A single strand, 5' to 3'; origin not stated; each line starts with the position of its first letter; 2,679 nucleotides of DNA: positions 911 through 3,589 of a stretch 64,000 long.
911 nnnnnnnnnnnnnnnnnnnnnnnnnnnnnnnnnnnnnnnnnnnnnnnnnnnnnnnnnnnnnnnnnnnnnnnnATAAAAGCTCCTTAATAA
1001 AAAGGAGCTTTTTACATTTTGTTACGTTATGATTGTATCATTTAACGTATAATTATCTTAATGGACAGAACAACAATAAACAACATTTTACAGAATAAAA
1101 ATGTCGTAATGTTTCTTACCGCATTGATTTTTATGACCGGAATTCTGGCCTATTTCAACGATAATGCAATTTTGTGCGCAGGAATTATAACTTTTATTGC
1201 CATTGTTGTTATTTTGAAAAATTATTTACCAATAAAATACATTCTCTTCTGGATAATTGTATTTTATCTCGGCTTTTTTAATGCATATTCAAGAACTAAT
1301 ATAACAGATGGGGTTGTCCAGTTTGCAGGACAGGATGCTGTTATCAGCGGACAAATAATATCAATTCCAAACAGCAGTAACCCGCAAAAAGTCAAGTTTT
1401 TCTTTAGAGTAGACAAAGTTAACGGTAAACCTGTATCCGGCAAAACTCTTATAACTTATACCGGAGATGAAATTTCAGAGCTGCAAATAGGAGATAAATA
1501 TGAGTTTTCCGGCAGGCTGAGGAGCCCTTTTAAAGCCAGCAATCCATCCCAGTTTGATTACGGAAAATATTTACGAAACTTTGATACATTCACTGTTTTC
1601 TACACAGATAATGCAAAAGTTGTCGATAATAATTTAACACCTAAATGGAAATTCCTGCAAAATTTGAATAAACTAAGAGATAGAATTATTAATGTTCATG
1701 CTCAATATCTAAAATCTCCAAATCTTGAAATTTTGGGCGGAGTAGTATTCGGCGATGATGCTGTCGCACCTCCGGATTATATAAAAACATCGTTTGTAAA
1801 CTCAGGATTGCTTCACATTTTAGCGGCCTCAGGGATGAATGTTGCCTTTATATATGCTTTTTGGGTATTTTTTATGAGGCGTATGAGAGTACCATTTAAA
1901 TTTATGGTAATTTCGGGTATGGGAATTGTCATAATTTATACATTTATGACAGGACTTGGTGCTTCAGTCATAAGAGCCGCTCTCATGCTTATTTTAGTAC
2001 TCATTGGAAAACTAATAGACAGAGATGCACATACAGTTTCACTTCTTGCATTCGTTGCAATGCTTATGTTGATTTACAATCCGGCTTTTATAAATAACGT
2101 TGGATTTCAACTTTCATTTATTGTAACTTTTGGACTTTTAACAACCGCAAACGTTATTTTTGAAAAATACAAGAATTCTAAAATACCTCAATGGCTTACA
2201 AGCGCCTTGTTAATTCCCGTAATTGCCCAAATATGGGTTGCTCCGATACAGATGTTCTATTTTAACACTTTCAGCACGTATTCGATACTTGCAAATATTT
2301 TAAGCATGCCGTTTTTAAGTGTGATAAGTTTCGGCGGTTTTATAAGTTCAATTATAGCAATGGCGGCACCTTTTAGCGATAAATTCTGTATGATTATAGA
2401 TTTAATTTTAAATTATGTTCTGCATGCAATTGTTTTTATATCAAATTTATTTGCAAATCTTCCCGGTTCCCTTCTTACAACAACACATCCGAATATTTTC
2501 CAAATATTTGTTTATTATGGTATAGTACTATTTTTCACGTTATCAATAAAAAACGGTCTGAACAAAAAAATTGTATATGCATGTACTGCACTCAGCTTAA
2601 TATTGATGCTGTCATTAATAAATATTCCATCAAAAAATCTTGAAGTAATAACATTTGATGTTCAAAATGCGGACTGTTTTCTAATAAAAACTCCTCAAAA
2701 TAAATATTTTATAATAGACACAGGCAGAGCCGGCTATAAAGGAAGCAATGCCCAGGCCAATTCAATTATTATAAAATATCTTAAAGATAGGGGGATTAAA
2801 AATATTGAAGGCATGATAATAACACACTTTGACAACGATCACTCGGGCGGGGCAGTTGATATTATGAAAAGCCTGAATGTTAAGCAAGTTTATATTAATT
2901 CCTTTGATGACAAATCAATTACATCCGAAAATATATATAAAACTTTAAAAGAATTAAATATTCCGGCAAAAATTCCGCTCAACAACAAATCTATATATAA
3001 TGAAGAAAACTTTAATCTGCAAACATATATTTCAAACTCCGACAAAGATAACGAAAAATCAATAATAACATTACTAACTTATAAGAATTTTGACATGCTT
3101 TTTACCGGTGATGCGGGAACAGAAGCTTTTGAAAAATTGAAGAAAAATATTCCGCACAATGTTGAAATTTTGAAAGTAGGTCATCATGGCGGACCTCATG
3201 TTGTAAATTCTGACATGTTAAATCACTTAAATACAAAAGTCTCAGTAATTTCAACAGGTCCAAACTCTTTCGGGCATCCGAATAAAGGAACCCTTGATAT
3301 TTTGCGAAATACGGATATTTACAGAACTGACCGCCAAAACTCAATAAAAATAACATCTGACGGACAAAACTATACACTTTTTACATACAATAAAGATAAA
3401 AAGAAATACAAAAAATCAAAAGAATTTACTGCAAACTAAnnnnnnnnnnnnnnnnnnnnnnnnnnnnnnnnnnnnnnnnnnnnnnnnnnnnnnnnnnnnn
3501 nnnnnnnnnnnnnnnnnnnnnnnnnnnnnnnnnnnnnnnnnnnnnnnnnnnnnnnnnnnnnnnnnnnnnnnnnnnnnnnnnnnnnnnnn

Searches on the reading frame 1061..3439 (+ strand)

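Call 41: search_protein_families(library=pfam, proteins=[window:1061-3439:+], max_evalue=0.00001)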
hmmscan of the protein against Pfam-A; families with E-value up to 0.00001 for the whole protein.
window:1061-3439:+ (792 aa): 3 families
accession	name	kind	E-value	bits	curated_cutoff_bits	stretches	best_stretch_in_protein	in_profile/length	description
PF03772.21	Competence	-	4.9e-51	174.1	23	1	238-496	10-267/270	Competence protein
PF13567.11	DUF4131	-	9.3e-21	74.7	31.6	1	37-185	9-162/165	Domain of unknown function (DUF4131)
PF00753.33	Lactamase_B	-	7.5e-12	46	22.7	1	536-624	5-86/196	Metallo-beta-lactamase superfamily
